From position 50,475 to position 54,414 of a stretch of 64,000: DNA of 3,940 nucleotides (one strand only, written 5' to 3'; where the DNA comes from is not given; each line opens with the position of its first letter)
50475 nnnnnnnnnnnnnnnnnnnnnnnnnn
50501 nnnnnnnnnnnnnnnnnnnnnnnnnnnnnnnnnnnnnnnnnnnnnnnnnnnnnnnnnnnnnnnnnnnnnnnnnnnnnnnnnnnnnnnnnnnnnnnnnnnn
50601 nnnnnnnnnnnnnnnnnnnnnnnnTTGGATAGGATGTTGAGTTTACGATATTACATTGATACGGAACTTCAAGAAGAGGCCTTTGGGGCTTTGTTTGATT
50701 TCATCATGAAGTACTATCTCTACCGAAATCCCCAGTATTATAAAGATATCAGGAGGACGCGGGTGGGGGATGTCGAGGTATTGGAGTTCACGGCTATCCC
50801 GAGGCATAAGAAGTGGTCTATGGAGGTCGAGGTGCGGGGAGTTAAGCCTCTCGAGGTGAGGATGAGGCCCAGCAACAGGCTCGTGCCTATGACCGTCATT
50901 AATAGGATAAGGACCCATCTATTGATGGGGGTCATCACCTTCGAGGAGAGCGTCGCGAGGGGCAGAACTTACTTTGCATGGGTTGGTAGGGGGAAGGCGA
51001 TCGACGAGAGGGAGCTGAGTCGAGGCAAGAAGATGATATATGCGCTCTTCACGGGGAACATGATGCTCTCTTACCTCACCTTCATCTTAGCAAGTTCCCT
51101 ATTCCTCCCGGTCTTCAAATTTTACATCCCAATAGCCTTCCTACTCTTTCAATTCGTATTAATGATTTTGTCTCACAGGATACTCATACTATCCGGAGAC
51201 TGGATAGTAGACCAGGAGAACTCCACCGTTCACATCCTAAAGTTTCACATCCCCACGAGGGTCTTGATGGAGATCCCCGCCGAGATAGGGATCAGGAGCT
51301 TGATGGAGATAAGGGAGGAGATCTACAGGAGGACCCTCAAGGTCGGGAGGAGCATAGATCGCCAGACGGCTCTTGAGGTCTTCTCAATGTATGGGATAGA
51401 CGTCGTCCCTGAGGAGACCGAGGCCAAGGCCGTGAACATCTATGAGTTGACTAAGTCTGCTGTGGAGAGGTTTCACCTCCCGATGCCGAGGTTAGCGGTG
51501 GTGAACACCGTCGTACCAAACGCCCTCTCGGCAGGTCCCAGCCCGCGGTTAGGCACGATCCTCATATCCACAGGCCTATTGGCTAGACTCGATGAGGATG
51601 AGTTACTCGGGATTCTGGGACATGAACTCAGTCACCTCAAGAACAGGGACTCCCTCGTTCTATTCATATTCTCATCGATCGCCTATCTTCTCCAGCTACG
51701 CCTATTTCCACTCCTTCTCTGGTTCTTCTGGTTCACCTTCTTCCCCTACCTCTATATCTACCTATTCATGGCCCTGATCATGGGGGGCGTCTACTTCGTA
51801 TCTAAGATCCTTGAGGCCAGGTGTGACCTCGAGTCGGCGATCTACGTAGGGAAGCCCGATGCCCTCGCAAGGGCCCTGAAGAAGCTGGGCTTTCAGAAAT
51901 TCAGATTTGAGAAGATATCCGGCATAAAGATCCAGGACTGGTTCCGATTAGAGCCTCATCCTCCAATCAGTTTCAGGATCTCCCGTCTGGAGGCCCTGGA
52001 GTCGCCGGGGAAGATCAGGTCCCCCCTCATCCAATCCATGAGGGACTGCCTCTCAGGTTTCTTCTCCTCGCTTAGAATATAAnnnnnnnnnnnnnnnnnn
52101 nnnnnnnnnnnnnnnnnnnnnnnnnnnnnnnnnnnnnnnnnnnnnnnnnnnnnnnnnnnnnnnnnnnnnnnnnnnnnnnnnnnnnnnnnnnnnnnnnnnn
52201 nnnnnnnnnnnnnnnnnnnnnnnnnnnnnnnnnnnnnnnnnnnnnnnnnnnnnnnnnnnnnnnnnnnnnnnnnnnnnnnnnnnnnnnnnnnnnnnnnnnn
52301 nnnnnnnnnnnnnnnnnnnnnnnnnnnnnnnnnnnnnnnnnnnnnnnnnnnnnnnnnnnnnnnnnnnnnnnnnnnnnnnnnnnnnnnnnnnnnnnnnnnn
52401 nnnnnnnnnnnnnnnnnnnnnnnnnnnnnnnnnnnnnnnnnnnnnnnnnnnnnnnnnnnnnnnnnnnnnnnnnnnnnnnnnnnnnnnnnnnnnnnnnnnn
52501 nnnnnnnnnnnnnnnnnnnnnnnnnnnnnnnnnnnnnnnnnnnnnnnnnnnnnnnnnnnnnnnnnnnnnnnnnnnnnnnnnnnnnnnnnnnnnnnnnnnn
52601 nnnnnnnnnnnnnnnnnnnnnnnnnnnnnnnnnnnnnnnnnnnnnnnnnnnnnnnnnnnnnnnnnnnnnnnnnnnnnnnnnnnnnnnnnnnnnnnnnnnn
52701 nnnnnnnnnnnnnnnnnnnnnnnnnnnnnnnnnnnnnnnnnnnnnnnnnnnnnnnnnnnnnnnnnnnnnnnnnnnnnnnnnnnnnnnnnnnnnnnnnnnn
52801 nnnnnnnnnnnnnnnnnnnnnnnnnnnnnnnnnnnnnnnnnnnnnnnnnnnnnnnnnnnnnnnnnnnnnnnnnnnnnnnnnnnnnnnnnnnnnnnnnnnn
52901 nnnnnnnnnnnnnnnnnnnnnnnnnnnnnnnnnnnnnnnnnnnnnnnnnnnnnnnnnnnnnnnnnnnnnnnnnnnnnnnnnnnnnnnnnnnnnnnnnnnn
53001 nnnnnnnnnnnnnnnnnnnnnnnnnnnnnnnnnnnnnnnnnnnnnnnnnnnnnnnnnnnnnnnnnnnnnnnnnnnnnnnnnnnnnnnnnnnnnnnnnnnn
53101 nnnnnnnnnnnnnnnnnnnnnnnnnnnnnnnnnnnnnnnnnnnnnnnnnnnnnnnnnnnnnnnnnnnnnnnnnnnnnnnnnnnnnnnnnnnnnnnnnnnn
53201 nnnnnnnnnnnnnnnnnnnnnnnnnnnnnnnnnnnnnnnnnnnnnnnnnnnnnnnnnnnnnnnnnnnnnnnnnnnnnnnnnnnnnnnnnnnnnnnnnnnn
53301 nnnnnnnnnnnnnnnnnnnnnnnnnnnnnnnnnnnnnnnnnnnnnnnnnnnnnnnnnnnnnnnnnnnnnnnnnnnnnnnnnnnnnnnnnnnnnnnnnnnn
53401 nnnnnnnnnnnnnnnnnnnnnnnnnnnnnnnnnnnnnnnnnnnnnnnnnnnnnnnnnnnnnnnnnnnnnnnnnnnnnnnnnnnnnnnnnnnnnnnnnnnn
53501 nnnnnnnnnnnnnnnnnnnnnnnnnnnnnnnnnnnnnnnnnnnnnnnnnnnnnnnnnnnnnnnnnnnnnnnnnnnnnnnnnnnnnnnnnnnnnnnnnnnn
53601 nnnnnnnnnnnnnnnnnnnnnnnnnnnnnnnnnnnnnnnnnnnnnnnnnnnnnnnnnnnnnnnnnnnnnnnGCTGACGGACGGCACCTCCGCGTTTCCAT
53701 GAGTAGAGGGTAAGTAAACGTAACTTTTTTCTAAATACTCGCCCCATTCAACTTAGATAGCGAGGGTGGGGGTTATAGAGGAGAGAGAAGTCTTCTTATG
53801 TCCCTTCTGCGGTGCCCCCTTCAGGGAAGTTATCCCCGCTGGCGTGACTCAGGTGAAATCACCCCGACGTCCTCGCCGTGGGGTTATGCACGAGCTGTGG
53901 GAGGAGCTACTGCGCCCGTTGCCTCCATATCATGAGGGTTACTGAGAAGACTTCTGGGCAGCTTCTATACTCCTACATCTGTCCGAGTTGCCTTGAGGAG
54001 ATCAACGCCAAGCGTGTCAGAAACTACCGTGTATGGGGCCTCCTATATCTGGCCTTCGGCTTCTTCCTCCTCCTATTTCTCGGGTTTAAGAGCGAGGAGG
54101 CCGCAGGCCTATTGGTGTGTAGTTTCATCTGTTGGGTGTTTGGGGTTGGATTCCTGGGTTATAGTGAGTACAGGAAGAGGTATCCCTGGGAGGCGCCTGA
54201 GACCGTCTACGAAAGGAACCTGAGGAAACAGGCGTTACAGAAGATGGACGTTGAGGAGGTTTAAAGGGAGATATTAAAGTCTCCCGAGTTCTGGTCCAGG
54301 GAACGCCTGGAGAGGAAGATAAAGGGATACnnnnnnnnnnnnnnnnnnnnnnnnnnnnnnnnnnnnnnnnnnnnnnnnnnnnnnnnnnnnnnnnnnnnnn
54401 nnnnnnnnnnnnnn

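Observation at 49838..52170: AT-rich segment encoding an RHH protein, a 2-TM mini-protein and an M48 peptidase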

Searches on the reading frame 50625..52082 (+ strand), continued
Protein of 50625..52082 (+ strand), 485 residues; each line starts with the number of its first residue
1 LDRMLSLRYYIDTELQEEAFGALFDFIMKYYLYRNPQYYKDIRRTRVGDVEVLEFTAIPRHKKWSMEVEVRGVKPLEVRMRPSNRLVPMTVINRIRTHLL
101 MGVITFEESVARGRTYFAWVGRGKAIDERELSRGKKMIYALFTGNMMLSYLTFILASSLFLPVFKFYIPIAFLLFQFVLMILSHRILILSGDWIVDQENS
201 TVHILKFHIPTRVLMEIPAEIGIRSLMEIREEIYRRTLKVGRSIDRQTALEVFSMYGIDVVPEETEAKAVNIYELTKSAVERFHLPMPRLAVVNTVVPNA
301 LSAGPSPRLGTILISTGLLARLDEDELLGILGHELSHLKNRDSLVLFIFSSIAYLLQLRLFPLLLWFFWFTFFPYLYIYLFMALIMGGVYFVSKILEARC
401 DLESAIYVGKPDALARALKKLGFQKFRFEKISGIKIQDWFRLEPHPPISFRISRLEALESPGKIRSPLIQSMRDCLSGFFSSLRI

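Call 36: find_encoding_contigs(protein=P0002, flank=5000, max_places=4)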
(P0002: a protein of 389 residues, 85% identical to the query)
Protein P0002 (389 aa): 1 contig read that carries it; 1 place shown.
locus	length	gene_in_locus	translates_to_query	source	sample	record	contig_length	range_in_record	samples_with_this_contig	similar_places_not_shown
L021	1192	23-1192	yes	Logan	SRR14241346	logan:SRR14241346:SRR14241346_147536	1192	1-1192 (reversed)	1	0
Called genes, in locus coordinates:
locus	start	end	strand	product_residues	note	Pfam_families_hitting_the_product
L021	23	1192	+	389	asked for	PF01435:Peptidase_M48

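Call 47: find_related_loci(query=window:50634-52079:+, collection=genome_contigs, flank=10000)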
Query window:50634-52079:+ (482 aa) in genome_contigs; peptide patterns used: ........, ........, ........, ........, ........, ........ (x = any residue, [..] = any of these).
63 stretches matched a pattern, but none encodes a relative of the query by tblastn (E <= 1e-3).

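Call 54: find_related_loci(query=A3, collection=metagenome_contigs, flank=10000)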
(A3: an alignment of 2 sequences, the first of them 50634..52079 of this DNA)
Query A3 (482 aa) in metagenome_contigs; peptide patterns used: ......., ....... (x = any residue, [..] = any of these).
362 stretches matched a pattern; 2 encode a relative of the query (tblastn E <= 1e-3); 2 distinct loci.
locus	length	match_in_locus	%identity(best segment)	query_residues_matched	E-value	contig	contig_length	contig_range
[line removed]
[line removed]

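Call 68: search_protein_families(library=phrogs, proteins=[window:50634-52079:+], max_evalue=0.01)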
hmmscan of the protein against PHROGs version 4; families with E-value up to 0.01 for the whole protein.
window:50634-52079:+ (482 aa): 1 family
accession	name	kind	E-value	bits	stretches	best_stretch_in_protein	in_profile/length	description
phrog_23242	-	unknown function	2.5e-07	31.4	1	266-455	84-283/317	-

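Call 69: search_protein_families(library=padloc, proteins=[window:50634-52079:+], max_evalue=0.01)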
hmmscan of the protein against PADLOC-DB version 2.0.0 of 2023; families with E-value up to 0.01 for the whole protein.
window:50634-52079:+ (482 aa): 0 families

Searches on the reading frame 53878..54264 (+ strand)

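Call 5: search_protein_families(library=pfam, proteins=[window:53878-54264:+], max_evalue=0.1)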
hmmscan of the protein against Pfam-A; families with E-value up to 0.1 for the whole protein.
window:53878-54264:+ (128 aa): 10 families
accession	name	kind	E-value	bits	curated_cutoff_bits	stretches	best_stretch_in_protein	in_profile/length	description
PF19762.4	DUF6249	-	0.0022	18.3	33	1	47-95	52-99/104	Domain of unknown function (DUF6249)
PF10497.14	zf-4CXXC_R1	-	0.011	16.3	22.7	1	4-50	28-74/99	Zinc-finger domain of monoamine-oxidase A repressor R1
PF00628.35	PHD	-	0.011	16.2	24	1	3-38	15-47/47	PHD-finger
PF02656.20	DUF202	-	0.014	16.3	23.4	1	54-99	17-61/68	Domain of unknown function (DUF202)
PF14158.11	YndJ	-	0.019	14.8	27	1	34-108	10-86/258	YndJ-like protein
PF13567.11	DUF4131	-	0.029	14.5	31.6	1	52-101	5-55/165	Domain of unknown function (DUF4131)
PF14248.12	DUF4345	-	0.032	14.7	26.5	1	44-91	39-86/119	Domain of unknown function (DUF4345)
PF23545.1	Zn_ribbon_HMPTM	-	0.042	13.8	27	1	34-48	8-22/45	HMPTM N-terminal zinc ribbon domain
PF01363.27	FYVE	-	0.066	13.8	27.8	0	4-43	27-66/67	FYVE zinc finger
PF22586.1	ANCHR-like_BBOX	-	0.1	13.2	27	0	4-17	13-26/39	ANCHR-like B-box zinc-binding domain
